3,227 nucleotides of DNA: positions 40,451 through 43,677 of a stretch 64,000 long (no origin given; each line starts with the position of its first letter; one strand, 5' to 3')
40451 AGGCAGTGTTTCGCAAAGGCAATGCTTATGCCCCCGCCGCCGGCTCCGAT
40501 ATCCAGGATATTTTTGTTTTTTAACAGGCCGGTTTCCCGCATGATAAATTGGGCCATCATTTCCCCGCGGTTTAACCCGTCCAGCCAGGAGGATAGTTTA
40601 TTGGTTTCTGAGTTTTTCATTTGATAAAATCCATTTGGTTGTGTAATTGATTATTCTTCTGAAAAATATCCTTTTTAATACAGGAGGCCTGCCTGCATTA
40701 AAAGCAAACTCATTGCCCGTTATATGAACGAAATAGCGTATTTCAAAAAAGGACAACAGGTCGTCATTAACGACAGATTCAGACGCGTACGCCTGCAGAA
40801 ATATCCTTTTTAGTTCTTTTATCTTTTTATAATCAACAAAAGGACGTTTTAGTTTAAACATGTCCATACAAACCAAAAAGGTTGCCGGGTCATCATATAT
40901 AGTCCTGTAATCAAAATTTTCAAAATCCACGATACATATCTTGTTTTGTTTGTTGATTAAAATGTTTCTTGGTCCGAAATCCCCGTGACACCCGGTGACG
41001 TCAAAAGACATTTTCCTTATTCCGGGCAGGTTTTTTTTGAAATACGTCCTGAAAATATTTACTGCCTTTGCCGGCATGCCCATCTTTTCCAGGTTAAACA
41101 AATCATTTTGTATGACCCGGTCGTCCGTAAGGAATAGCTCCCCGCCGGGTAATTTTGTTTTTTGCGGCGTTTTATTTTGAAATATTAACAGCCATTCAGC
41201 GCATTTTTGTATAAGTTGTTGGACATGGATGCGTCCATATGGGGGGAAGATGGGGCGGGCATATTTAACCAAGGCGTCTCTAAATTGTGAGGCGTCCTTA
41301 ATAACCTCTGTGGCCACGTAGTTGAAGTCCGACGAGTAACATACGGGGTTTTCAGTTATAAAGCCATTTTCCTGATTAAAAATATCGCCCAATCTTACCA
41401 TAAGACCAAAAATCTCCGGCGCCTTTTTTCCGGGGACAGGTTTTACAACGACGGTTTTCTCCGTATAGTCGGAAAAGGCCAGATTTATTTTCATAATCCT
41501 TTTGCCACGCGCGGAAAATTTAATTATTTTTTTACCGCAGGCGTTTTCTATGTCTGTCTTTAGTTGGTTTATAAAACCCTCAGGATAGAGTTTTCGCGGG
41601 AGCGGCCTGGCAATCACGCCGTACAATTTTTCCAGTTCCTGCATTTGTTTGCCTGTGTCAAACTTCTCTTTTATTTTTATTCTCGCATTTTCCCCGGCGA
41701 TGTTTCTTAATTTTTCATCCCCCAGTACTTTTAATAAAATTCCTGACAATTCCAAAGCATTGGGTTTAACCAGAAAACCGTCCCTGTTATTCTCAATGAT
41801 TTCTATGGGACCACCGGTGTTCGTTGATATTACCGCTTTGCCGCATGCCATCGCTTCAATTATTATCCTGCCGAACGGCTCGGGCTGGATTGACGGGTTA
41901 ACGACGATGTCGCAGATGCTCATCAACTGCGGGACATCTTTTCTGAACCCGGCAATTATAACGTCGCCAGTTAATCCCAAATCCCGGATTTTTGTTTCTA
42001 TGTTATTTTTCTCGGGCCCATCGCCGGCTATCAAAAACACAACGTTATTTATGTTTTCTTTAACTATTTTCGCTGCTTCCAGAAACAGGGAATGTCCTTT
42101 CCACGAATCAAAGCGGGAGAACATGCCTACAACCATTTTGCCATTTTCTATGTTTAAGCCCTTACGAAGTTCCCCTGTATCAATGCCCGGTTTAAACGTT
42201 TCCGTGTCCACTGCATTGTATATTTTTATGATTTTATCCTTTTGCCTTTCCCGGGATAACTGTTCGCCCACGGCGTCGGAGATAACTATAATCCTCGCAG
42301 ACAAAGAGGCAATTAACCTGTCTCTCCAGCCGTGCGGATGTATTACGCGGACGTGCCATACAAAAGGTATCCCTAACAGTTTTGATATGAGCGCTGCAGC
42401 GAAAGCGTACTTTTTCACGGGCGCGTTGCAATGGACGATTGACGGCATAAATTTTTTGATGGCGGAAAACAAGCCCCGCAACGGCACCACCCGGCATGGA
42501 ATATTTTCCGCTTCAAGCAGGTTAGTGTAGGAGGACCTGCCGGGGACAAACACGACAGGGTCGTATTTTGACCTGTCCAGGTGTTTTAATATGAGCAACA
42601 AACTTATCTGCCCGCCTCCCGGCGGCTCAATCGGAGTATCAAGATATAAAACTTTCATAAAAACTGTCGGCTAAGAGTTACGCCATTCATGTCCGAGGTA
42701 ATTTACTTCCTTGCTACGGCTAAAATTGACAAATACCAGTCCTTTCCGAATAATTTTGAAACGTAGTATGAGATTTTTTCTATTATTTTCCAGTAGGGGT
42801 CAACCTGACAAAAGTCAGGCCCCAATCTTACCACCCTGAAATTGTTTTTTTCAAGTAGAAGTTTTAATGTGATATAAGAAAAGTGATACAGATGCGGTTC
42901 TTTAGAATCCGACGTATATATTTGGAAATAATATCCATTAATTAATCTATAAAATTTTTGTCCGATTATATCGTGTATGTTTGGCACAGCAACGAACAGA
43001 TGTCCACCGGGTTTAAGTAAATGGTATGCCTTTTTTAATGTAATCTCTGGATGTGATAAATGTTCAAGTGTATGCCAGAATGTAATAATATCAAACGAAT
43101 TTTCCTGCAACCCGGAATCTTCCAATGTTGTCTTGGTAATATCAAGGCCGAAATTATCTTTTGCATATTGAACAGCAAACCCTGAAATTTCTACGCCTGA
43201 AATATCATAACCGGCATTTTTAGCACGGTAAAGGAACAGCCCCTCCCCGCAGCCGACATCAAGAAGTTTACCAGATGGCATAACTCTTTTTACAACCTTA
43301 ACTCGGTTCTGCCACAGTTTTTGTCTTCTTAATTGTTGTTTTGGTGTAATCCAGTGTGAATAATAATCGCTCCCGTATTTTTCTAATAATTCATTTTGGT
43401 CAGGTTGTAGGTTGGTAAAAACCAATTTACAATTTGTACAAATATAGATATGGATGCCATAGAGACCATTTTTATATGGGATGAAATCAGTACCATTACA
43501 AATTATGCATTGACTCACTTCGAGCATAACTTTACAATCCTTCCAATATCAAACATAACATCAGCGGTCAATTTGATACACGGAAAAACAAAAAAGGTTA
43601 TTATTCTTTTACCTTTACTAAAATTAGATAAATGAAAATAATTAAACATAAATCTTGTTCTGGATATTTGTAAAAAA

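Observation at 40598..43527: A zinc-ribbon methyltransferase to GT4 order occurs twice, once as adjacent genes with a kinase fused to GT4 and once as a single fusion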

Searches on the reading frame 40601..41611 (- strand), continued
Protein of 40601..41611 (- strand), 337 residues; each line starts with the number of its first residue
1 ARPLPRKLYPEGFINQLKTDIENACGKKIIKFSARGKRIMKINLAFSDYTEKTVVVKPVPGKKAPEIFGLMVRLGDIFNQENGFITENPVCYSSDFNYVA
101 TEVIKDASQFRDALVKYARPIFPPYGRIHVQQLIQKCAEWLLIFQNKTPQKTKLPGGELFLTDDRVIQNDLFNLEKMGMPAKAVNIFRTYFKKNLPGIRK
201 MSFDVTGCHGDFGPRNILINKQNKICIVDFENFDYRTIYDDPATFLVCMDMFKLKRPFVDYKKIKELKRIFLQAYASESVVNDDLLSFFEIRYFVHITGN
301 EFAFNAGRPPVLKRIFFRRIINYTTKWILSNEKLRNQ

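Call 72: fold_search(model_id=the predicted structure, library=pdb)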
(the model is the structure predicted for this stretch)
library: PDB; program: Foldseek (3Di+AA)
matches with E <= 10: 1936; with E <= 0.001: 570
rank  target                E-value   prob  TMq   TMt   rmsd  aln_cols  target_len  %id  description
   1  8zic                  2.7e-10  1.00  0.64  0.60   6.0       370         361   14  Structure complex of 4-hydroxytryptamine kinase PsiK complexed with Mg2+ and Tryptamine (released 2025-04-02)
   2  9eto_A                3.2e-09  1.00  0.62  0.59   6.5       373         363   13  PsiK from Psilocybe cubensis (released 2024-11-06)
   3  4r77_A                3.2e-09  1.00  0.53  0.62   6.0       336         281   12  Crystal structure of choline kinase LicA from Streptococcus pneumoniae (released 2015-08-12)
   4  8ixi_B                3.4e-09  1.00  0.52  0.58   6.5       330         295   11  Crystal structure of macrolide phosphotransferase from Klebsiella pneumoniae (released 2024-01-31)
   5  4r7b_B                3.7e-09  1.00  0.50  0.58   7.3       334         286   13  Crystal structure of pneumococcal LicA in complex with choline (released 2015-08-12)
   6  4o7o_B                3.7e-09  1.00  0.53  0.41  12.0       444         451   11  Crystal structure of Mycobacterium tuberculosis maltose kinase MaK (released 2014-10-22)
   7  5ih0                  3.9e-09  1.00  0.51  0.56   7.4       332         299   13  Macrolide 2'-phosphotransferase type II Y92M mutant - complex with GDP and erythromycin (released 2017-04-26)
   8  8ixi_A                4.6e-09  1.00  0.55  0.60   6.1       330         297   11  Crystal structure of macrolide phosphotransferase from Klebsiella pneumoniae (released 2024-01-31)
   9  6hwk_C                5.4e-09  1.00  0.57  0.48   7.7       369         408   12  Glucosamine kinase (crystal form B) (released 2019-05-01)
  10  4u94                  9.0e-09  1.00  0.47  0.37  12.3       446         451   10  Structure of mycobacterial maltokinase, the missing link in the essential GlgE-pathway (released 2015-02-11)
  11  4r78                  1.0e-08  1.00  0.50  0.57   6.9       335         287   13  Crystal structure of LicA in complex with AMP (released 2015-08-12)
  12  7w19_A                1.3e-08  1.00  0.53  0.60   6.2       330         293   12  Crystal Structure of Acinetobacter baumannii MPH-E (released 2022-12-07)
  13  7w15_B                1.4e-08  1.00  0.49  0.55   7.9       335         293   12  Crystal Structure of MPH-E in complex with GTP and Erythromycin (released 2023-04-26)
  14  4n57_A                1.5e-08  1.00  0.52  0.57   6.9       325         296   13  Crystal structure of aminoglycoside phosphotransferase APH(2'')-IVa ADP complex (released 2014-12-17)
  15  5igw                  1.7e-08  1.00  0.54  0.60   6.6       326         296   12  Macrolide 2'-phosphotransferase type II - complex with GDP and clarithromycin (released 2017-04-26)
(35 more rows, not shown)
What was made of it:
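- On APH / eukaryotic-like small-molecule kinase superfamily (Pfam PF01636): Foldseek probability 1.00 (call 72).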

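Call 76: list_cluster_members(proteins=[P0122, P0129, P0008, P0002, P0124, P0125, P0126, P0187, P0200, P0214])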
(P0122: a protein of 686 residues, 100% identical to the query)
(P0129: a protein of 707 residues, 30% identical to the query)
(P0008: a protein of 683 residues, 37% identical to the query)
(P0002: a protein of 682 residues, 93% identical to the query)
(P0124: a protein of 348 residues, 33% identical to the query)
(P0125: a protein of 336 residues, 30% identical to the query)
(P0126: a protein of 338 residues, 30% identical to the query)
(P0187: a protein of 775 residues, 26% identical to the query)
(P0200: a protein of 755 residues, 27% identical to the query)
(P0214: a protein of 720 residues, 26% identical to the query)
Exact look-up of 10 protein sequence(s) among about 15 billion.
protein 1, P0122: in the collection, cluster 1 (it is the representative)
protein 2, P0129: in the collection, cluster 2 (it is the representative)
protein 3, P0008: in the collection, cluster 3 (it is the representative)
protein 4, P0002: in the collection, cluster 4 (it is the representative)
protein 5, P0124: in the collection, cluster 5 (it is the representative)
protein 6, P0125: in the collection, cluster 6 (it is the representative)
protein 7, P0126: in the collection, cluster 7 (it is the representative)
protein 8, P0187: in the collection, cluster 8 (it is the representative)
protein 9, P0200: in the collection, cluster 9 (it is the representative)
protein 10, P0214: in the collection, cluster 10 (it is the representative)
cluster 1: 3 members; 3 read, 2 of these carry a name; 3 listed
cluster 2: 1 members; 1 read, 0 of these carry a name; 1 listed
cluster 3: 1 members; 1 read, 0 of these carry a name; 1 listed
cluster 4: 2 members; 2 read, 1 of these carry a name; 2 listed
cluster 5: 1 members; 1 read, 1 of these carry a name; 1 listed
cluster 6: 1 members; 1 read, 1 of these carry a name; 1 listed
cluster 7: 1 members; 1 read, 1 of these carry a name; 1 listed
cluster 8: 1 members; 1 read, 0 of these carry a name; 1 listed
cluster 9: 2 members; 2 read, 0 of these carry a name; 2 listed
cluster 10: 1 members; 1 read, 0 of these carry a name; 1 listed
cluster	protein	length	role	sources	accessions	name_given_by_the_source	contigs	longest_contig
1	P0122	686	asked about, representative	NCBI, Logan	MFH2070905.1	MAG: glycosyltransferase [Elusimicrobiota bacterium]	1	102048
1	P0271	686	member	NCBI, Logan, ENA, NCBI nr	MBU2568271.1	MAG: glycosyltransferase [Elusimicrobia bacterium] | glycosyltransferase [Elusimicrobiota bacterium]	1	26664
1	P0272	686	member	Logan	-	-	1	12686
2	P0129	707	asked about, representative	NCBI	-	-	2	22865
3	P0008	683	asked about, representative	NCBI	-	-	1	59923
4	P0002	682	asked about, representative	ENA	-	-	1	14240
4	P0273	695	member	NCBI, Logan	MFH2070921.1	MAG: glycosyltransferase [Elusimicrobiota bacterium]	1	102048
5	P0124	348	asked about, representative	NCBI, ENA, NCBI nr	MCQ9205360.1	MAG: aminoglycoside phosphotransferase family protein [Omnitrophica bacterium] | aminoglycoside phosphotransferase family protein [Candidatus Omnitrophota bacterium]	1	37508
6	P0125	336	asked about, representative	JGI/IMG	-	thiamine kinase-like enzyme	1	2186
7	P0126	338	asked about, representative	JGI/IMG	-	hypothetical protein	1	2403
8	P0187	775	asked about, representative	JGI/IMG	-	-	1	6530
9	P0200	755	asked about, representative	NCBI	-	-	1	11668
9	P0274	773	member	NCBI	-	-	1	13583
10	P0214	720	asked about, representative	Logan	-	-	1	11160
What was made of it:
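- Checked: Its real start is probably ATG 60221, giving 695 aa. This matches the length of a deposited protein (MFH2070921.1) in the same 90% cluster (call 76).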

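Call 79: find_encoding_contigs(protein=P0124, flank=7000, max_places=1)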
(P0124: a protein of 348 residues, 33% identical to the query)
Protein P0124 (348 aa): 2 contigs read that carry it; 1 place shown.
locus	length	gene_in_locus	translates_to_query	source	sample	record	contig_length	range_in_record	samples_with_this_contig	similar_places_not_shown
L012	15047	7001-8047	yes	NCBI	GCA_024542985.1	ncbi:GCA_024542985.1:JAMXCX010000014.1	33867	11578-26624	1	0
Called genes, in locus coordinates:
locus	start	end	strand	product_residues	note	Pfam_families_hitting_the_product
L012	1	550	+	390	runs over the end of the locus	PF13439:Glyco_transf_4, PF13477:Glyco_trans_4_2 (weak), PF00534:Glycos_transf_1, PF13692:Glyco_trans_1_4, PF20706:GT4-conflict (weak)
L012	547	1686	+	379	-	PF13439:Glyco_transf_4, PF20706:GT4-conflict, PF00534:Glycos_transf_1, PF13692:Glyco_trans_1_4, PF13524:Glyco_trans_1_2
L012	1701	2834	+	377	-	PF13439:Glyco_transf_4, PF13579:Glyco_trans_4_4 (weak), PF00534:Glycos_transf_1, PF13692:Glyco_trans_1_4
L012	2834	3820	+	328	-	PF01073:3Beta_HSD, PF01370:Epimerase, PF02719:Polysacc_synt_2, PF04321:RmlD_sub_bind (weak), PF05368:NmrA (weak), PF16363:GDP_Man_Dehyd, PF07993:NAD_binding_4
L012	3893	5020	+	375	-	PF13439:Glyco_transf_4, PF00534:Glycos_transf_1, PF13692:Glyco_trans_1_4, PF13524:Glyco_trans_1_2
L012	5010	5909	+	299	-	PF13489:Methyltransf_23, PF01209:Ubie_methyltran, PF05175:MTS, PF07021:MetW (weak), PF13847:Methyltransf_31, PF08241:Methyltransf_11, PF08242:Methyltransf_12, PF13649:Methyltransf_25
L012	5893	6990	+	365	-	PF13439:Glyco_transf_4, PF20706:GT4-conflict, PF00534:Glycos_transf_1, PF13692:Glyco_trans_1_4, PF13524:Glyco_trans_1_2 (weak)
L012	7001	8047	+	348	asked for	PF01636:APH (weak)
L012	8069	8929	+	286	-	PF01209:Ubie_methyltran, PF05175:MTS, PF13489:Methyltransf_23, PF02527:GidB (weak), PF13847:Methyltransf_31, PF08241:Methyltransf_11, PF08242:Methyltransf_12, PF13649:Methyltransf_25, +1 more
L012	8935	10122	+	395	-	PF13439:Glyco_transf_4, PF13579:Glyco_trans_4_4, PF20706:GT4-conflict (weak), PF00534:Glycos_transf_1, PF13692:Glyco_trans_1_4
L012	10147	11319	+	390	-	PF13477:Glyco_trans_4_2, PF13439:Glyco_transf_4, PF13579:Glyco_trans_4_4, PF00534:Glycos_transf_1, PF13692:Glyco_trans_1_4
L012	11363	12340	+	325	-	PF01370:Epimerase, PF02719:Polysacc_synt_2 (weak), PF16363:GDP_Man_Dehyd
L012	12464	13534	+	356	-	PF00953:Glycos_transf_4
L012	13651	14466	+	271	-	PF04851:ResIII (faint), PF13401:AAA_22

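Call 80: find_encoding_contigs(protein=P0200, flank=7000, max_places=1)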
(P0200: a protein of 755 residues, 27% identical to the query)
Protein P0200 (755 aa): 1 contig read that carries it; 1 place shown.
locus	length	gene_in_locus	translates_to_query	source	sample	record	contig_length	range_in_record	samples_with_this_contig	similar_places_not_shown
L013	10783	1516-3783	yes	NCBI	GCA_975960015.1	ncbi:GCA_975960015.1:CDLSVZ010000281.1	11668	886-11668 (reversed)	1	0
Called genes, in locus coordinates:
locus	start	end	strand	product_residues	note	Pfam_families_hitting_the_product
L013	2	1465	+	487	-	?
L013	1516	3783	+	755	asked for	PF13439:Glyco_transf_4, PF20706:GT4-conflict, PF00534:Glycos_transf_1, PF13692:Glyco_trans_1_4, PF13524:Glyco_trans_1_2, PF01636:APH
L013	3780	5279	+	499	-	PF01943:Polysacc_synt, PF13440:Polysacc_synt_3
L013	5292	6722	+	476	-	-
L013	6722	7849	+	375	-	PF13439:Glyco_transf_4, PF13477:Glyco_trans_4_2 (weak), PF13579:Glyco_trans_4_4, PF20706:GT4-conflict (weak), PF00534:Glycos_transf_1, PF13692:Glyco_trans_1_4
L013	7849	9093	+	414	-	PF13439:Glyco_transf_4, PF13579:Glyco_trans_4_4, PF00534:Glycos_transf_1, PF13692:Glyco_trans_1_4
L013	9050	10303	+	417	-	PF13506:Glyco_transf_21, PF00535:Glycos_transf_2, PF13641:Glyco_tranf_2_3, PF13632:Glyco_trans_2_3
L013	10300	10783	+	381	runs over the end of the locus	-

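Call 81: find_encoding_contigs(protein=P0214, flank=7000, max_places=1)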
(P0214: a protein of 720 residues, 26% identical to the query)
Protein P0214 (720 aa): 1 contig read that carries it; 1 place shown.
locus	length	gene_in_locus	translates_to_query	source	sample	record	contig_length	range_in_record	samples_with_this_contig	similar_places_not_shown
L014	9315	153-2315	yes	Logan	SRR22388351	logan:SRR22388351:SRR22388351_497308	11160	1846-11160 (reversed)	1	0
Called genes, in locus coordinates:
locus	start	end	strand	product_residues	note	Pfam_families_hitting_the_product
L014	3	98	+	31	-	?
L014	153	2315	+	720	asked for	PF01636:APH (weak), PF13439:Glyco_transf_4, PF13477:Glyco_trans_4_2, PF13579:Glyco_trans_4_4, PF00534:Glycos_transf_1, PF13692:Glyco_trans_1_4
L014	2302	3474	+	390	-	PF13439:Glyco_transf_4, PF13579:Glyco_trans_4_4, PF20706:GT4-conflict, PF00534:Glycos_transf_1, PF13692:Glyco_trans_1_4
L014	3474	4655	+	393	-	PF13439:Glyco_transf_4, PF13579:Glyco_trans_4_4 (weak), PF00534:Glycos_transf_1, PF13692:Glyco_trans_1_4, PF13524:Glyco_trans_1_2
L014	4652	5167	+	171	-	PF25084:LbH_EIF2B (faint), PF00132:Hexapep, PF14602:Hexapep_2 (weak)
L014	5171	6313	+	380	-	PF13506:Glyco_transf_21 (weak), PF00535:Glycos_transf_2, PF13641:Glyco_tranf_2_3, PF13632:Glyco_trans_2_3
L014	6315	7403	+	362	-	-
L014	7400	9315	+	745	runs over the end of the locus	PF22680:Glyco_hydro_123_N_2, PF19543:GH123_N (weak), PF13320:GH123_cat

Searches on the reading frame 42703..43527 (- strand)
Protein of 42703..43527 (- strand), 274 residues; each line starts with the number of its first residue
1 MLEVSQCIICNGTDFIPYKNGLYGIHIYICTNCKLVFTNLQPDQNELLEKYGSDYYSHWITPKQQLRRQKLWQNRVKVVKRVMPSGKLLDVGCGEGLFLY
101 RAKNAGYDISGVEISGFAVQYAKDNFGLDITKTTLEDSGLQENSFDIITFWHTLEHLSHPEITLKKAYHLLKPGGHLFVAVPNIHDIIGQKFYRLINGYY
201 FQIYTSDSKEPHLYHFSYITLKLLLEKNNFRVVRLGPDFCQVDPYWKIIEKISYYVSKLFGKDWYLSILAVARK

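Call 6: search_protein_families(library=pfam, proteins=[window:42703-43527:-], max_evalue=0.1)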
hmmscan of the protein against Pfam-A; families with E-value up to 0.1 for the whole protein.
window:42703-43527:- (274 aa): 18 families
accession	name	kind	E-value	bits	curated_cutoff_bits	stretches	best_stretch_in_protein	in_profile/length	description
PF13489.12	Methyltransf_23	-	5.3e-23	82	27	1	82-234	20-163/164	Methyltransferase domain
PF08241.18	Methyltransf_11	-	3.9e-17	63.1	21.2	1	89-179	1-95/95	Methyltransferase domain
PF08242.18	Methyltransf_12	-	3.3e-14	53.8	30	1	89-177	1-98/98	Methyltransferase domain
PF13649.12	Methyltransf_25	-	4.6e-14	53.3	27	1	89-175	2-97/97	Methyltransferase domain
PF13847.12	Methyltransf_31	-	4.3e-13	49.6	27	1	87-184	6-114/145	Methyltransferase domain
PF07021.18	MetW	-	1.3e-06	28.6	21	1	78-184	7-112/193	Methionine biosynthesis protein MetW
PF01209.24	Ubie_methyltran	-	4.4e-06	26.7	20.1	1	66-179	29-151/233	ubiE/COQ5 methyltransferase family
PF05175.20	MTS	-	0.00032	20.8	23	1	84-179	31-138/170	Methyltransferase small domain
PF02353.26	CMAS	-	0.0029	17.4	27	1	81-179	59-164/273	Mycolic acid cyclopropane synthetase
PF06325.19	PrmA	-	0.0054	16.7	22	1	84-149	161-231/296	Ribosomal protein L11 methyltransferase (PrmA)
PF00107.32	ADH_zinc_N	-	0.0064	16.9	31.8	0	102-179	10-87/129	Zinc-binding dehydrogenase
PF05148.21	Methyltransf_8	-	0.0092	16.3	27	1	77-218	65-195/219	Hypothetical methyltransferase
PF03848.20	TehB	-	0.015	15.2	20.4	1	74-122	21-68/193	Tellurite resistance protein TehB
PF03291.22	mRNA_G-N7_MeTrfase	-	0.018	14.6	26.6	0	153-188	154-189/315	mRNA (guanine-N(7))-methyltransferase domain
PF08003.17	Methyltransf_9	-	0.03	13.7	23.8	1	69-179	101-217/315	Protein of unknown function (DUF1698)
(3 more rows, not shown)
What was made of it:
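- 42703..43527 (-): 274-aa zinc-ribbon (CxxC-x19-CxxC) class I SAM methyltransferase, upstream of GT4-kinase. PF13489 82 bits (call 6).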

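Call 7: search_protein_families(library=ncbifam, proteins=[window:42703-43527:-], max_evalue=0.1)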
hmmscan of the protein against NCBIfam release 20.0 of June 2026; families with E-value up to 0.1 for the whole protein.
window:42703-43527:- (274 aa): 43 families (the best 25 are shown)
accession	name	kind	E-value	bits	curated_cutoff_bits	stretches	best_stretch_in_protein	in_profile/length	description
TIGR01983.1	UbiG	equivalog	4.5e-13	49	102.95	1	77-183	42-155/228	bifunctional 2-polyprenyl-6-hydroxyphenol methylase/3-demethylubiquinol 3-O-methyltransferase UbiG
NF043040.1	corrin_prot_MT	hypoth_equivalog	1.4e-10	41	180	1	70-180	26-148/216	corrinoid protein-associated methyltransferase CpaM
NF045667.1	MTase_DVU1556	equivalog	1.4e-09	37.8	155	1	81-179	19-119/213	DVU_1556 family methyltransferase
NF008264.0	PRK11036.1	equivalog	9.1e-08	31.9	366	1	46-189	8-157/261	tRNA uridine 5-oxyacetic acid(34) methyltransferase CmoM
TIGR02081.1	metW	equivalog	3e-07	30.2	189.5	1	78-184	7-112/194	methionine biosynthesis protein MetW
TIGR01934.1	MenG_MenH_UbiE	subfamily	7.4e-07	28.7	158.35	1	69-182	24-144/223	ubiquinone/menaquinone biosynthesis methyltransferase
NF001244.0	PRK00216.1-5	equivalog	1.3e-06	27.9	216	1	69-179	33-153/236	bifunctional demethylmenaquinone methyltransferase/2-methoxy-6-polyprenyl-1,4-benzoquinol methylase UbiE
NF041536.1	ArsM_DUF2284_UU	exception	1.6e-06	26.8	575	1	85-181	77-182/459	arsenite methyltransferase/DUF2284 domain selenoprotein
NF011529.0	PRK14968.1-3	equivalog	3.4e-06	26.6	162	1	85-150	35-104/198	putative methyltransferase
NF008686.0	PRK11705.1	equivalog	9.3e-06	24.9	400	1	81-175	164-261/383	cyclopropane fatty acyl phospholipid synthase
TIGR00452.1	TIGR00452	equivalog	3.7e-05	22.7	275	1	74-179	107-219/316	tRNA 5-methoxyuridine(34)/uridine 5-oxyacetic acid(34) synthase CmoB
TIGR02072.1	BioC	equivalog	4.5e-05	23.4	184.95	1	84-180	34-133/244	malonyl-ACP O-methyltransferase BioC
TIGR04345.1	ovoA_Cterm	equivalog_domain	4.6e-05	23.1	170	1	143-182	133-172/242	putative 4-mercaptohistidine N1-methyltransferase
NF041537.1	ArsM_AhpD_UU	exception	4.9e-05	22.3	510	1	81-180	73-181/345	arsenite methyltransferase/AhpD domain selenoprotein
NF041255.1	mycofact_MftM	equivalog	6.3e-05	22.4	200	1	80-161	135-221/289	mycofactocin oligosaccharide methyltransferase MftM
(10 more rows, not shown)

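Call 12: search_solved_structures(query=window:42703-43527:-, max_evalue=0.01)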
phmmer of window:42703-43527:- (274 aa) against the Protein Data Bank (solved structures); distinct sequences matched with E-value up to 0.01: 46.
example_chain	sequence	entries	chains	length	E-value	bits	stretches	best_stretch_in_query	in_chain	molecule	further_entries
1vlm_A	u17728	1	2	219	3.3e-10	43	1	72-194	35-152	SAM-dependent methyltransferase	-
3cc8_A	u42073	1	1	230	6.1e-10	42.2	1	79-252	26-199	Putative methyltransferase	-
4kdr_A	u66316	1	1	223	3.8e-09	39.6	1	86-194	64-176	3-demethylubiquinone-9 3-methyltransferase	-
5dpm_A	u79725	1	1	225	3.8e-09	39.5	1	86-194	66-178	Ubiquinone biosynthesis O-methyltransferase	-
4kdc_A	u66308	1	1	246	1.6e-08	37.5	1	86-183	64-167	3-demethylubiquinone-9 3-methyltransferase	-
5wp5_A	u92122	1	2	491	3e-08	36.6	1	82-179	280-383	Phosphomethylethanolamine N-methyltransferase 2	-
4htf_A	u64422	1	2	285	1.2e-07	34.7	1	39-189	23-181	S-adenosylmethionine-dependent methyltransferase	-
3mgg_A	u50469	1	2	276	1.4e-07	34.5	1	57-179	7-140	Methyltransferase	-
8joz_A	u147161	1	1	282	2.6e-07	33.5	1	46-189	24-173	tRNA 5-carboxymethoxyuridine methyltransferase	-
3l8d_A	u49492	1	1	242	3.5e-07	33.1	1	82-181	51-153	Methyltransferase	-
2p7h_A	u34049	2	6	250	3.6e-07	33.1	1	84-190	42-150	Hypothetical protein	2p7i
1ve3_A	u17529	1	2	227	5.2e-07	32.5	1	75-202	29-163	hypothetical protein PH0226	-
7pd7_A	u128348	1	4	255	8.9e-07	31.8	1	86-181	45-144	Methyltransferase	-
3dli_A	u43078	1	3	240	1.1e-06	31.5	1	78-235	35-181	methyltransferase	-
9rfr_A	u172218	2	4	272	1.7e-06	30.9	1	83-180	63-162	Ubiquinone biosynthesis O-methyltransferase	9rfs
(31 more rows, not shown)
